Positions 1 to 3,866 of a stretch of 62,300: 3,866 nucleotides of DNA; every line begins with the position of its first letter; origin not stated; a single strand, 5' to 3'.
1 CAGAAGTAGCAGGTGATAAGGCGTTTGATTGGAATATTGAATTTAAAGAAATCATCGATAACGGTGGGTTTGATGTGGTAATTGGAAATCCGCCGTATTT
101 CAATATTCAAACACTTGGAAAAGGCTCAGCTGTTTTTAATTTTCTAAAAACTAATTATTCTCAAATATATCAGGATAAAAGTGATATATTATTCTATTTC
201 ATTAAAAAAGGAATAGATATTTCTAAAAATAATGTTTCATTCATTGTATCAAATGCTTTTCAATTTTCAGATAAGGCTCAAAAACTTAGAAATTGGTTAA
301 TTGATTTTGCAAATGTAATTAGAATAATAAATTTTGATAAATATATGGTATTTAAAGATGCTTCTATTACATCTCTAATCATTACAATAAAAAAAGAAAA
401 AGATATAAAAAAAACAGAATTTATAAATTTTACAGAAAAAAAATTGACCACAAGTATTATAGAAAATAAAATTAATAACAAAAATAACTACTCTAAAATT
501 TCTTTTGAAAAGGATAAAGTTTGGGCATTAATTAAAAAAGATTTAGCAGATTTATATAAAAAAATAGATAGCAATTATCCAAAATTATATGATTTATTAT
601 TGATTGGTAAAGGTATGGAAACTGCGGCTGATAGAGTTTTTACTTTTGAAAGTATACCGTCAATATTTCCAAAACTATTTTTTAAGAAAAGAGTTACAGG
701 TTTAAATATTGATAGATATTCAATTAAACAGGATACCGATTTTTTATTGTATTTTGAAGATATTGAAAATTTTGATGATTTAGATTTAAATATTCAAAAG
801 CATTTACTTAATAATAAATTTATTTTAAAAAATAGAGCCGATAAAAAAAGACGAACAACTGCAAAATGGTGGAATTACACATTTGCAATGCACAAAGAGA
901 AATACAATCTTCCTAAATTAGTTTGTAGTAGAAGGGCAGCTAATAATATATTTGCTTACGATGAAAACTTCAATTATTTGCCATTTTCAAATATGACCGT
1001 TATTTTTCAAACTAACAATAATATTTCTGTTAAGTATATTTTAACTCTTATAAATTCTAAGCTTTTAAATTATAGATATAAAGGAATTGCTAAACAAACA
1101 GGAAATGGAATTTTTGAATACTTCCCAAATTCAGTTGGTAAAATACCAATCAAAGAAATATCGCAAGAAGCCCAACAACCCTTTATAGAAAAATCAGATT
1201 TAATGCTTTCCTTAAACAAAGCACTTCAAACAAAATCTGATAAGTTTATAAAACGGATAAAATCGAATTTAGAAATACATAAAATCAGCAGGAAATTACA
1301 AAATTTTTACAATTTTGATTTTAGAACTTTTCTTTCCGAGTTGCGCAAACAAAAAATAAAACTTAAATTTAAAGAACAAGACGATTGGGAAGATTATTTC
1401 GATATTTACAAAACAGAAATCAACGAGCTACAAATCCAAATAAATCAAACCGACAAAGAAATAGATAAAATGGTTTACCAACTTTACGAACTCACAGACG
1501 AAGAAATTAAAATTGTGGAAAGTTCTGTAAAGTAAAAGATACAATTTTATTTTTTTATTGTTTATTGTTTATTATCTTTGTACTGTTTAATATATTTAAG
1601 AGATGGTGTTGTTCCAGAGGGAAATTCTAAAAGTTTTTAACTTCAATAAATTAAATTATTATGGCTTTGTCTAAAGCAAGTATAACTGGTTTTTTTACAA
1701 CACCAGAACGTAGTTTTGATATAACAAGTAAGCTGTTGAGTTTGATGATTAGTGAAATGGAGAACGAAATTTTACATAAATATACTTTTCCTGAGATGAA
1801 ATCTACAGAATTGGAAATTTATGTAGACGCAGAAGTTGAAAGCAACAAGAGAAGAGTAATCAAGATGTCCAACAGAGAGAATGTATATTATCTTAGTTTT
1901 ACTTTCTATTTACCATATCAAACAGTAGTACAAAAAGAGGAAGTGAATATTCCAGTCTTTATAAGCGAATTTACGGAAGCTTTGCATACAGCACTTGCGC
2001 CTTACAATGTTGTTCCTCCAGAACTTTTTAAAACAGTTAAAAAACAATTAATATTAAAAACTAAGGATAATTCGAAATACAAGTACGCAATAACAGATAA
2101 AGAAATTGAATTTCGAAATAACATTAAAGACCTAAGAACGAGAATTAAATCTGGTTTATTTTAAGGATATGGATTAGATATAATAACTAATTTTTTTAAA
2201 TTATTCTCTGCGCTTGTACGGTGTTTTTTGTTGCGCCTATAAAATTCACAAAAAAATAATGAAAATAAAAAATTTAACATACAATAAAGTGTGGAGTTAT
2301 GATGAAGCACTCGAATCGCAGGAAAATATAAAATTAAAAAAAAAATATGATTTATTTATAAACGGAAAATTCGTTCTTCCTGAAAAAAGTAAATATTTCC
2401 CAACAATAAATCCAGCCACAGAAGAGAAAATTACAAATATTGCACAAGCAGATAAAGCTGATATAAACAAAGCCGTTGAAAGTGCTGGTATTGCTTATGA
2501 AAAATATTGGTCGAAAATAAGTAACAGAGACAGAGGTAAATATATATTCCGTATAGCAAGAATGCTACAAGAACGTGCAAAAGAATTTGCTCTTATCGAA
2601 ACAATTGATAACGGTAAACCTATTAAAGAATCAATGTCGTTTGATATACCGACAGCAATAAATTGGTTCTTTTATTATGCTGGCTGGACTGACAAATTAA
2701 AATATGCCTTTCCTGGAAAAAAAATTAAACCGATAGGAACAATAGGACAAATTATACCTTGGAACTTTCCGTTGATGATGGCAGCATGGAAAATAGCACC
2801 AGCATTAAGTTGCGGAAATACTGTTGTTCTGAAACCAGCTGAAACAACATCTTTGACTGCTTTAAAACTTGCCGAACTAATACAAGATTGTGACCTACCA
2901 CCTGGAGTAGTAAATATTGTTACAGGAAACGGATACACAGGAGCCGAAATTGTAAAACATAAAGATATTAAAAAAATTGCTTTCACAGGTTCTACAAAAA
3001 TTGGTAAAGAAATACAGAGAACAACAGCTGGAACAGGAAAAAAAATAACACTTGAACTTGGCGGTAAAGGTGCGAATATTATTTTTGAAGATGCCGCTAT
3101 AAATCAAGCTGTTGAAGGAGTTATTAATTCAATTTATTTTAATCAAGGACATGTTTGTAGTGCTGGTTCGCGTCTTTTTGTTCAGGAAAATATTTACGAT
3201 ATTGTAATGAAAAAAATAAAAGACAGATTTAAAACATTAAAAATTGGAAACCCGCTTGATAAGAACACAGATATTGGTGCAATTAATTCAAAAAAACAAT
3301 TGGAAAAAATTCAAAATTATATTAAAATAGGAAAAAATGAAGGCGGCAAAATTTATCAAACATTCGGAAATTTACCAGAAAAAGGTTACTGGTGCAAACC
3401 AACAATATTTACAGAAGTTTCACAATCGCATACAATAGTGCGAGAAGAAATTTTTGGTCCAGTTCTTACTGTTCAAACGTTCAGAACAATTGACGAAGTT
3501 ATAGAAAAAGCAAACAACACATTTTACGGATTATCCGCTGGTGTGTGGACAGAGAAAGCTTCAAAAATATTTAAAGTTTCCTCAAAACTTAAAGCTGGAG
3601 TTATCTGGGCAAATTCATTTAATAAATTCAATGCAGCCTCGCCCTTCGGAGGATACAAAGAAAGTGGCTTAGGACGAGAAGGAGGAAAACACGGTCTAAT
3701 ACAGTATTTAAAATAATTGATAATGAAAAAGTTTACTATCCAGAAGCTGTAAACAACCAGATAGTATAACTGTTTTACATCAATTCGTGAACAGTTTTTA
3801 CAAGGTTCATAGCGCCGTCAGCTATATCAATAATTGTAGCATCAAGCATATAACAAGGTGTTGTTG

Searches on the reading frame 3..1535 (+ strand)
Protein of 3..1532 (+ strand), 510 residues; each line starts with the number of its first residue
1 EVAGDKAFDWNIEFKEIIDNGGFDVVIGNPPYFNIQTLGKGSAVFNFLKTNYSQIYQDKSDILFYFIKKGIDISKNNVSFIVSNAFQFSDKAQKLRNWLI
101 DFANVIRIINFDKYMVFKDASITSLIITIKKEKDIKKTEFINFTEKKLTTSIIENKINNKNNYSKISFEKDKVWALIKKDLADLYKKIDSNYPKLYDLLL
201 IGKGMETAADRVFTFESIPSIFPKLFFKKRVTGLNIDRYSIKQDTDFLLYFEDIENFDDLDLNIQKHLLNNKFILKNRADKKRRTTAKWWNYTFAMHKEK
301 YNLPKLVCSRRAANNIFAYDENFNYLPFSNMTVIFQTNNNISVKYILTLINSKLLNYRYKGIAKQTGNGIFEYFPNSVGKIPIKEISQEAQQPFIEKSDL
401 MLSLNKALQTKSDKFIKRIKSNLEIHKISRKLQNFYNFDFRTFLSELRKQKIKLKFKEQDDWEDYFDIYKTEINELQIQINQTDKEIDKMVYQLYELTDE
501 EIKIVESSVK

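Call 53: search_protein_families(library=ncbifam, proteins=[window:75-1535:+], max_evalue=1e-10)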
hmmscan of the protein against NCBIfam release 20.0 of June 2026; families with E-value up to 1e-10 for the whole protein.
window:75-1535:+ (486 aa): 0 families

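Call 68: search_protein_families(library=padloc, proteins=[window:3-1532:+], max_evalue=0.001)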
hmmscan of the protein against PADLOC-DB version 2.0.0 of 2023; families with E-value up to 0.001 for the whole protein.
window:3-1532:+ (510 aa): 22 families
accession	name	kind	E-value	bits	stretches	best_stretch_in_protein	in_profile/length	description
PDLC03609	REase_MTase_IIG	-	6.9e-49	164.5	1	2-508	537-1064/1066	Type IIG restriction enzyme-methyltransferase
PDLC03250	MTase_II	-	1.2e-34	118.1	1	17-413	335-738/775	Type II methyltransferase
PDLC03612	REase_MTase_IIG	-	8.5e-31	105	2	5-411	785-1210/1247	Type IIG restriction enzyme-methyltransferase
PDLC03245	MTase_II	-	2.5e-23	80.5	1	23-409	159-556/577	Type II methyltransferase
PDLC03604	REase_MTase_IIG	-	1e-22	78.1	1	7-220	519-735/1011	Type IIG restriction enzyme-methyltransferase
PDLC03335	MTase_II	-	1.3e-18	65.1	1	19-229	192-396/607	Type II methyltransferase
PDLC03629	REase_MTase_IIG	-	7.9e-16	55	1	6-215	554-771/1182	Type IIG restriction enzyme-methyltransferase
PDLC03248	MTase_II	-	1.6e-15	54.9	1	19-428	82-517/521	Type II methyltransferase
PDLC03596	REase_MTase_IIG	-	2.9e-15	53.3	1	7-143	695-831/1148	Type IIG restriction enzyme-methyltransferase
PDLC02643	DrmMI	-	6.9e-13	45.3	1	6-168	851-1016/1347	DrmMI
PDLC03313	MTase_II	-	4.4e-12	43.3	1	20-342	142-476/563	Type II methyltransferase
PDLC03235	MTase_II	-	4.1e-11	40.4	1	20-140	244-364/648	Type II methyltransferase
PDLC02529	PglX|PglXI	-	2.7e-10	36.6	1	172-367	528-734/1189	PglX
PDLC03226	MTase_II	-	7.4e-10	36.1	1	11-147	117-252/579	Type II methyltransferase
PDLC02638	DrmMI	-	1.2e-09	35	1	6-76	854-926/935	DrmMI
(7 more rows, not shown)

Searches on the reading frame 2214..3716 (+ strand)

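Call 53: search_protein_families(library=ncbifam, proteins=[window:2214-3716:+], max_evalue=1e-10)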
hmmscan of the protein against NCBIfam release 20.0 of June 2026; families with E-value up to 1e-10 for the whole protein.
window:2214-3716:+ (500 aa): 41 families (the best 25 are shown)
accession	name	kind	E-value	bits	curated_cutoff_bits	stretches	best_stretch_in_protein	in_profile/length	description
TIGR01804.1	BADH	equivalog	1e-143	479.2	668.6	1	48-498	1-463/467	betaine-aldehyde dehydrogenase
NF045735.1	PaDhStyDPseudo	equivalog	4.2e-139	464.3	850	1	46-498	4-473/483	phenylacetaldehyde dehydrogenase StyD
NF045736.1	PaDhStyDRhodo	equivalog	2.2e-136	455.2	800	1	46-496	4-467/479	phenylacetaldehyde dehydrogenase StyD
NF009725.0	PRK13252.1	equivalog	2.5e-136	455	593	1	42-498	4-471/488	betaine-aldehyde dehydrogenase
NF050026.1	AcaldDHExaC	equivalog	8.7e-135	450.2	900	1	37-498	8-485/503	acetaldehyde dehydrogenase ExaC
TIGR02299.1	HpaE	equivalog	8.3e-133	443.5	638.35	1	47-496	3-466/488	5-carboxymethyl-2-hydroxymuconate semialdehyde dehydrogenase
NF010000.0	PRK13473.1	subfamily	1.3e-130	436.2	615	1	45-499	3-465/475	aminobutyraldehyde dehydrogenase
TIGR03216.1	OH_muco_semi_DH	equivalog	8.5e-120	400.6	693.25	1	47-498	3-471/481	2-hydroxymuconic semialdehyde dehydrogenase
NF007352.0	PRK09847.1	equivalog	6.6e-115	384.4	850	1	40-497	15-482/495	aldehyde dehydrogenase PuuC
NF042993.1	AlphKGSA_gudD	equivalog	2.5e-107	359.6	770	1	43-492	2-466/481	alpha-ketoglutaric semialdehyde dehydrogenase GucD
TIGR03374.1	ABALDH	equivalog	1.1e-103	347.6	909.3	1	45-498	2-463/472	aminobutyraldehyde dehydrogenase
NF002852.0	PRK03137.1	subfamily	1.8e-103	347.1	648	1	27-497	20-503/514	L-glutamate gamma-semialdehyde dehydrogenase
TIGR01780.1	SSADH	subfamily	9e-103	344.5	646.35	1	65-499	2-445/448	succinate-semialdehyde dehydrogenase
NF007497.0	PRK10090.1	equivalog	4.8e-102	342.2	500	1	42-500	4-471/480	aldehyde dehydrogenase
NF040648.1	lactal_redase_Meth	equivalog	1.2e-101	341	650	1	47-493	1-449/463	lactaldehyde dehydrogenase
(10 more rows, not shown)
